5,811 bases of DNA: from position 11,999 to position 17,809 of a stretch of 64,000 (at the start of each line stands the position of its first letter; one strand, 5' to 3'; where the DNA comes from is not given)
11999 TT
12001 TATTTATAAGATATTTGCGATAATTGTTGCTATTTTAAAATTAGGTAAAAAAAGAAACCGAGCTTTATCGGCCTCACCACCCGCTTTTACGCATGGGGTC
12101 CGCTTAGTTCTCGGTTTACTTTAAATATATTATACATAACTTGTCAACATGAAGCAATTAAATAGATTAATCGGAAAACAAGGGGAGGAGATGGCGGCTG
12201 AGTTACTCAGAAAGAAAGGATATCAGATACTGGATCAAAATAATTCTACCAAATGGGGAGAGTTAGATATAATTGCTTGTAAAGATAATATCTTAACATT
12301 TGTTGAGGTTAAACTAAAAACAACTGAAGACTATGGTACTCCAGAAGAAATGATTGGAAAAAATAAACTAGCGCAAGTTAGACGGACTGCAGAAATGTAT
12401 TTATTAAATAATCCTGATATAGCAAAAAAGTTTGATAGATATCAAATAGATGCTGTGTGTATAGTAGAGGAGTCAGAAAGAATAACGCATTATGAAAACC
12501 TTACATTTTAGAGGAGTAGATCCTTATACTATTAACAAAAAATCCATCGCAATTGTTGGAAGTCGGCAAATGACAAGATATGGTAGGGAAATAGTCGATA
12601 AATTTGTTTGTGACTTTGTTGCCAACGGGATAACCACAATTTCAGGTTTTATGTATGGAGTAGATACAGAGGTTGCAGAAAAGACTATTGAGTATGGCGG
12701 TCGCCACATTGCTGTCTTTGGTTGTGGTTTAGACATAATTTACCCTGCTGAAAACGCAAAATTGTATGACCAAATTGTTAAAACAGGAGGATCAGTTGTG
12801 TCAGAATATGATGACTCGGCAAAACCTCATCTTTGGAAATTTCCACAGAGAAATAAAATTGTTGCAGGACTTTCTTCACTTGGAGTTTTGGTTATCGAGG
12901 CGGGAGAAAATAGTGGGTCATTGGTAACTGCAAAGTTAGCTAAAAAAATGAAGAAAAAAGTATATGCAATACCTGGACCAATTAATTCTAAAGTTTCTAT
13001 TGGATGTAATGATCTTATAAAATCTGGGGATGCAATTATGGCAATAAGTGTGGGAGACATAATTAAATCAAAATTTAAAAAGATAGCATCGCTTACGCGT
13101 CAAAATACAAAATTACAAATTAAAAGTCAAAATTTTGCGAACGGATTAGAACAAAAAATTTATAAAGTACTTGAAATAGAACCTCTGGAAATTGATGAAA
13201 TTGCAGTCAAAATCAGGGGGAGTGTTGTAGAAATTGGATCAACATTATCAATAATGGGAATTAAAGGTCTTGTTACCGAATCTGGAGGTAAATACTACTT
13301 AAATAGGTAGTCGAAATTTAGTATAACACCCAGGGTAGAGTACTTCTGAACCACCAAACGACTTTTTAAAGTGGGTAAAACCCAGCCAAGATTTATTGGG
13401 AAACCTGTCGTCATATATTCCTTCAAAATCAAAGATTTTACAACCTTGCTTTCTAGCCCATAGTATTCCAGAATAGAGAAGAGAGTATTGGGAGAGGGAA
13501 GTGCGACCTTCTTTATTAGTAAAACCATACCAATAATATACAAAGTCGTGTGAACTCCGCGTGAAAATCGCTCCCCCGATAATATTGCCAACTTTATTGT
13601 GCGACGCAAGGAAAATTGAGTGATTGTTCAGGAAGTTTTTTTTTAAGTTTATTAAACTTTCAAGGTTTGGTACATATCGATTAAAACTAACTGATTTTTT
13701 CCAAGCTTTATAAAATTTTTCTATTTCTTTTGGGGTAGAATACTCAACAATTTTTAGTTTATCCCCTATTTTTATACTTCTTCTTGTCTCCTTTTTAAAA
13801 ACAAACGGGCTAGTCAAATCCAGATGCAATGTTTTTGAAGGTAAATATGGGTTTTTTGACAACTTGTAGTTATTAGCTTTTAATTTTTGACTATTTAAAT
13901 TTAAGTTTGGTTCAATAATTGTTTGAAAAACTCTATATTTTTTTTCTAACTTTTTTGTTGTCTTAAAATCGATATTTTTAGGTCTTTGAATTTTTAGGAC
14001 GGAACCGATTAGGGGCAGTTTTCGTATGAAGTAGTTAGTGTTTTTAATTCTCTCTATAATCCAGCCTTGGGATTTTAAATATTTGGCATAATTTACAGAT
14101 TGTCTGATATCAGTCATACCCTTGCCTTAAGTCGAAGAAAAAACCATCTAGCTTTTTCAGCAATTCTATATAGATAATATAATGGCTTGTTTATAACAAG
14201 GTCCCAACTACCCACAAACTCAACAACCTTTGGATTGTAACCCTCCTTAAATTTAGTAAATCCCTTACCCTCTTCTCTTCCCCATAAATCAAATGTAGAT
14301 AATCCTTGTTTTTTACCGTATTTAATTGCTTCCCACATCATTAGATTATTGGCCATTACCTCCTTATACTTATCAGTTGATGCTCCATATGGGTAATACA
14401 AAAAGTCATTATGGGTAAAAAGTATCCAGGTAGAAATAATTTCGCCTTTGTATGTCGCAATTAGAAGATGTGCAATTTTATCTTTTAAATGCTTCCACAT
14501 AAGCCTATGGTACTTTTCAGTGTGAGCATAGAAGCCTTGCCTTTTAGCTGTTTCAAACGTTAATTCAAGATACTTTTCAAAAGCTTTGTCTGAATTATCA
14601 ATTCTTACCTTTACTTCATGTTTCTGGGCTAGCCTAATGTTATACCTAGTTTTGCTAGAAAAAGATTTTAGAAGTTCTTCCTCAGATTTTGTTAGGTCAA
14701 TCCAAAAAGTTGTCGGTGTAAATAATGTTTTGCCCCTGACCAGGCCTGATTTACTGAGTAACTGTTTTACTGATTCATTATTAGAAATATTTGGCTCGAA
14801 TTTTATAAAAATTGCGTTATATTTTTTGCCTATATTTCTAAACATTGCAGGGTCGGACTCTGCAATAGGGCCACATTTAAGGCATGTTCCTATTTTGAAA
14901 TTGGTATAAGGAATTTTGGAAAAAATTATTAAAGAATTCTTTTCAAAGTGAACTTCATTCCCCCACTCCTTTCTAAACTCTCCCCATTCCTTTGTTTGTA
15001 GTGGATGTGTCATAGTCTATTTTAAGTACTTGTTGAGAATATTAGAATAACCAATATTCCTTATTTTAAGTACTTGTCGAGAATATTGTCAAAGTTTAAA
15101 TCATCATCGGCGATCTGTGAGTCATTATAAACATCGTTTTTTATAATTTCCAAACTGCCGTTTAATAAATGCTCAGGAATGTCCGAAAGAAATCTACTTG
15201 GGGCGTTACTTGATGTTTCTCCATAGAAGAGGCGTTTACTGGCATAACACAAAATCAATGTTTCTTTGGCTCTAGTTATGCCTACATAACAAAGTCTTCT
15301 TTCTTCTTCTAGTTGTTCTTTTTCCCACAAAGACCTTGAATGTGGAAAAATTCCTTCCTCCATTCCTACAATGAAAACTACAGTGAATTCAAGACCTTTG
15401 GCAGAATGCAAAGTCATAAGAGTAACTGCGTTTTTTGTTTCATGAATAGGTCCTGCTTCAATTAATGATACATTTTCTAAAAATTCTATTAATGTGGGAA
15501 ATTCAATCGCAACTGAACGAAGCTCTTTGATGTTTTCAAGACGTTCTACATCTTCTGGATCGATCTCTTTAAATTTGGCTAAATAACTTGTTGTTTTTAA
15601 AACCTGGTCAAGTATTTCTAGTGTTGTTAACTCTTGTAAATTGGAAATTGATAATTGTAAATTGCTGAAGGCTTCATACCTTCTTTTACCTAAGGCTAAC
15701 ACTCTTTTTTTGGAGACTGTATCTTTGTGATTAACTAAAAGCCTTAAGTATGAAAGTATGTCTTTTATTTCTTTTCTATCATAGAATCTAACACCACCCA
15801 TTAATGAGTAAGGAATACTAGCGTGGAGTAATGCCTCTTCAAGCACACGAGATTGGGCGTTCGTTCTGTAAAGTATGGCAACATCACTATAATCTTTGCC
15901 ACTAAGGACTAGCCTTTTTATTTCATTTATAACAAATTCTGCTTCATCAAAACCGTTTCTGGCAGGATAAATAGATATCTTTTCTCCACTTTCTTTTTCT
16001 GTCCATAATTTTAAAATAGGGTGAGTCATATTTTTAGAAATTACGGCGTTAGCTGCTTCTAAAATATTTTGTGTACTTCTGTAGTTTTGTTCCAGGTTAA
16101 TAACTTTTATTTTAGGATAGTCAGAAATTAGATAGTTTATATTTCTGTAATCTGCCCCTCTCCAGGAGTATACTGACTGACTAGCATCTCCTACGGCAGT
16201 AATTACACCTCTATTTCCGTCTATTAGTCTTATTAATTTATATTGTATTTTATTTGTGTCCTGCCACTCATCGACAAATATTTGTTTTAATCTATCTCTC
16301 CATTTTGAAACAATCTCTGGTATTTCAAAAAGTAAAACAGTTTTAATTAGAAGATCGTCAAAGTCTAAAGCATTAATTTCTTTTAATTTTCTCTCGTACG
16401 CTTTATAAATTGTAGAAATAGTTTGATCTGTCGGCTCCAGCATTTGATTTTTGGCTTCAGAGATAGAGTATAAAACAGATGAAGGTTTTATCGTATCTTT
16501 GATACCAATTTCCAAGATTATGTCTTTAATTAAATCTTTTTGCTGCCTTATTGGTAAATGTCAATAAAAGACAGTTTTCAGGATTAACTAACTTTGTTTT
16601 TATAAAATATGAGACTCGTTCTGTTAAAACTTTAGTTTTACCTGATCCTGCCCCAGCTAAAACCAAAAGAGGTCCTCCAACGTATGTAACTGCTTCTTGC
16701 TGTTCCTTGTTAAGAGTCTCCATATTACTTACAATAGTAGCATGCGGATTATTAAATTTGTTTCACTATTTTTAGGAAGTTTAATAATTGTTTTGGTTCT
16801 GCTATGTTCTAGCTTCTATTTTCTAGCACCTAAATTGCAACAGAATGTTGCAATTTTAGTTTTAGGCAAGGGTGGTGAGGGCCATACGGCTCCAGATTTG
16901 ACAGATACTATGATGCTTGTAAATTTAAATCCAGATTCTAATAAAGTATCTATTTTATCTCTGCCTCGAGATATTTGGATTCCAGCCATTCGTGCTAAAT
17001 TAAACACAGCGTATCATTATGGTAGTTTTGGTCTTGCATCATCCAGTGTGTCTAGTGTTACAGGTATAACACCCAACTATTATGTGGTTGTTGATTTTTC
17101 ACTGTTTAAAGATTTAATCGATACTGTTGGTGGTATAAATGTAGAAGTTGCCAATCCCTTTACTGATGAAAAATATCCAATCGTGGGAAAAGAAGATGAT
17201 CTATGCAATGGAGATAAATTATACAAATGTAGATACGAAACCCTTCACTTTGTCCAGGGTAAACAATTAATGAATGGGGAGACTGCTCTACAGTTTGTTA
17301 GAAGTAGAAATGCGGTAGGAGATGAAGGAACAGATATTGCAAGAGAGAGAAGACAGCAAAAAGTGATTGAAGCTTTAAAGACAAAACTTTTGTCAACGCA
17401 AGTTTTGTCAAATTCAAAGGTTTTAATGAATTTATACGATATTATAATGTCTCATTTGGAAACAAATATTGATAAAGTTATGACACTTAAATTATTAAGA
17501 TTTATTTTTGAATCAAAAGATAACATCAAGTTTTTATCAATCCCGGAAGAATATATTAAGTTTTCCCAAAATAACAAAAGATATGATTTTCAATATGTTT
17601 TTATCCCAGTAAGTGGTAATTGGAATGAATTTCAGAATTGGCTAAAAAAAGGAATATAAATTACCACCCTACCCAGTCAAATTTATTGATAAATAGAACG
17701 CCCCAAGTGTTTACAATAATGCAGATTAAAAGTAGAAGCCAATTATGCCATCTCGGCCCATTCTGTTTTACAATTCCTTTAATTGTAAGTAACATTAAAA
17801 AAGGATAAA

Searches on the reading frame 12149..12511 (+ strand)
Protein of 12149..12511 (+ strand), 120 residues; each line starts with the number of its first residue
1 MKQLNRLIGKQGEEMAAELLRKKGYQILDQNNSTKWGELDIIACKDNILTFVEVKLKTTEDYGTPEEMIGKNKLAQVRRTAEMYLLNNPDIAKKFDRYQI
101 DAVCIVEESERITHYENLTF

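Call 75: search_protein_families(library=pfam, proteins=[window:12149-12511:+], max_evalue=0.1)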
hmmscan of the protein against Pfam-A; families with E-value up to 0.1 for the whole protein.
window:12149-12511:+ (120 aa): 6 families
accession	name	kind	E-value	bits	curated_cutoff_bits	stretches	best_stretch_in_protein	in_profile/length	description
PF02021.23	UPF0102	-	4.7e-24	85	23.6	1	12-104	1-79/80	Uncharacterised protein family UPF0102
PF08378.17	NERD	-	6.8e-05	23.8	22.1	1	9-84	2-91/111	Nuclease-related domain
PF04471.18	Mrr_cat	-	0.0015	19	21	1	8-81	5-73/115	Restriction endonuclease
PF03008.20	DUF234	-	0.013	16.3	22.5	1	2-59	26-92/100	Archaea bacterial proteins of unknown function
PF01870.24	Hjc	-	0.015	15.6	21.1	1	17-63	7-55/93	Archaeal holliday junction resolvase (hjc)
PF21096.2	RecA_C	-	0.074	13.6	27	0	70-95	23-48/57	RecA C-terminal domain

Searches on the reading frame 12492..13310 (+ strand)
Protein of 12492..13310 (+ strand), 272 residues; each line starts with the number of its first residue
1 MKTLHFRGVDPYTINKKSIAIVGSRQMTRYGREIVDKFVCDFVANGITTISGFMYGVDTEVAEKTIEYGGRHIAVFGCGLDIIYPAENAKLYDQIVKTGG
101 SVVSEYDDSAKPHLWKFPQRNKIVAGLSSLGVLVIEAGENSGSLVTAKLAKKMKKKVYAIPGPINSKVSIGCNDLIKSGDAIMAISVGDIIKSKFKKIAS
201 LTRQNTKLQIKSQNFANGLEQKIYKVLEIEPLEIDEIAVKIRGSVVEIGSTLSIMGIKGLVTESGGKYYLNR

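Call 31: search_protein_families(library=pfam, proteins=[window:12492-13310:+], max_evalue=0.001)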
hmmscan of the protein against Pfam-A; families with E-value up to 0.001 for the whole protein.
window:12492-13310:+ (272 aa): 1 family
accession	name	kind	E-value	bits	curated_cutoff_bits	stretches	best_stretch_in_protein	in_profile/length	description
PF02481.21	DNA_processg_A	-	4.7e-58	196.3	29.6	1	4-182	31-209/212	DNA recombination-mediator protein A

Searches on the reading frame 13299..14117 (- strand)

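Call 31: search_protein_families(library=pfam, proteins=[window:13299-14117:-], max_evalue=0.001)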
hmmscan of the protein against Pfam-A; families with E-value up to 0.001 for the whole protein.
window:13299-14117:- (272 aa): 0 families

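Call 75: search_protein_families(library=pfam, proteins=[window:13299-14117:-], max_evalue=0.1)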
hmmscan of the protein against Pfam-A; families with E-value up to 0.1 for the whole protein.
window:13299-14117:- (272 aa): 1 family
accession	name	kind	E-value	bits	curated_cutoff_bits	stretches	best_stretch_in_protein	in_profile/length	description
PF13480.13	Acetyltransf_6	-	0.026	15.1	22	1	111-236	7-138/143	Acetyltransferase (GNAT) domain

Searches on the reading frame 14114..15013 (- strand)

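Call 75: search_protein_families(library=pfam, proteins=[window:14114-15013:-], max_evalue=0.1)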
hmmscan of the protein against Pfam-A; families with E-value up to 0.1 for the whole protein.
window:14114-15013:- (299 aa): 2 families
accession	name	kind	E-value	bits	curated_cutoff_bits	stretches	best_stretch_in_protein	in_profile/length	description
PF02388.22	FemAB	-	4.5e-29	101.9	24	2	192-287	307-406/406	FemAB family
PF13480.13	Acetyltransf_6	-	7e-17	62.4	22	1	119-247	4-138/143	Acetyltransferase (GNAT) domain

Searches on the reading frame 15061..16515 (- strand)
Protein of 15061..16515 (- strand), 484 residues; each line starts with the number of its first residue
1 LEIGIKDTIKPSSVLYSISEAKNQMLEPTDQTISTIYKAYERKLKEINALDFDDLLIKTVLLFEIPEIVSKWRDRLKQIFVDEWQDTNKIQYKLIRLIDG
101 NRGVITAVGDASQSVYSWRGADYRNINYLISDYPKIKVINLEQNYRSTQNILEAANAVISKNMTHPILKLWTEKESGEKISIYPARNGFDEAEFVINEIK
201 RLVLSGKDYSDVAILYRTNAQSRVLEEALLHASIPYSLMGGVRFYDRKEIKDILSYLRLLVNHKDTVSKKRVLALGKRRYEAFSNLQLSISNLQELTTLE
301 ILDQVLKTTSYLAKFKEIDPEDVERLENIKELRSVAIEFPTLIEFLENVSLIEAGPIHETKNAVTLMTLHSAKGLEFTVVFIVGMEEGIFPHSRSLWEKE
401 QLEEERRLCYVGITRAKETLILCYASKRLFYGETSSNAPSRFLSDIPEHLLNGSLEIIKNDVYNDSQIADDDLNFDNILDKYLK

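Call 75: search_protein_families(library=pfam, proteins=[window:15061-16515:-], max_evalue=0.1)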
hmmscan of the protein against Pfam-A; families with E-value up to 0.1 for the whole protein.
window:15061-16515:- (484 aa): 6 families
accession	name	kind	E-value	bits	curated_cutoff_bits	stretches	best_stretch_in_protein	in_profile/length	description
PF13361.12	UvrD_C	-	1.4e-71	242.2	25.6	2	139-308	1-168/350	UvrD-like helicase C-terminal domain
PF00580.27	UvrD-helicase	-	3.8e-33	115.8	23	1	23-134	157-271/271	UvrD/REP helicase N-terminal domain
PF13538.12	UvrD_C_2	-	8e-10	38.9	27.4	1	364-422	2-51/52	UvrD-like helicase C-terminal domain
PF13245.12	AAA_19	-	3.6e-07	30.9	25.1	1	20-117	52-132/134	AAA domain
PF13087.12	AAA_12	-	1.7e-05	24.9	27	0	362-422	137-190/195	AAA domain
PF01443.25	Viral_helicase1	-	0.025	14.8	21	1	364-423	177-227/228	Viral superfamily 1 RNA helicase core domain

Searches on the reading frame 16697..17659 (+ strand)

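Call 75: search_protein_families(library=pfam, proteins=[window:16697-17659:+], max_evalue=0.1)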
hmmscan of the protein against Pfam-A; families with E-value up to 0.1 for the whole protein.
window:16697-17659:+ (320 aa): 1 family
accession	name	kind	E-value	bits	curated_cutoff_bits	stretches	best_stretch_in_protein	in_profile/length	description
PF03816.19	LytR_cpsA_psr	-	8.4e-38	130.3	24.6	1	69-231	2-148/150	LytR_cpsA_psr family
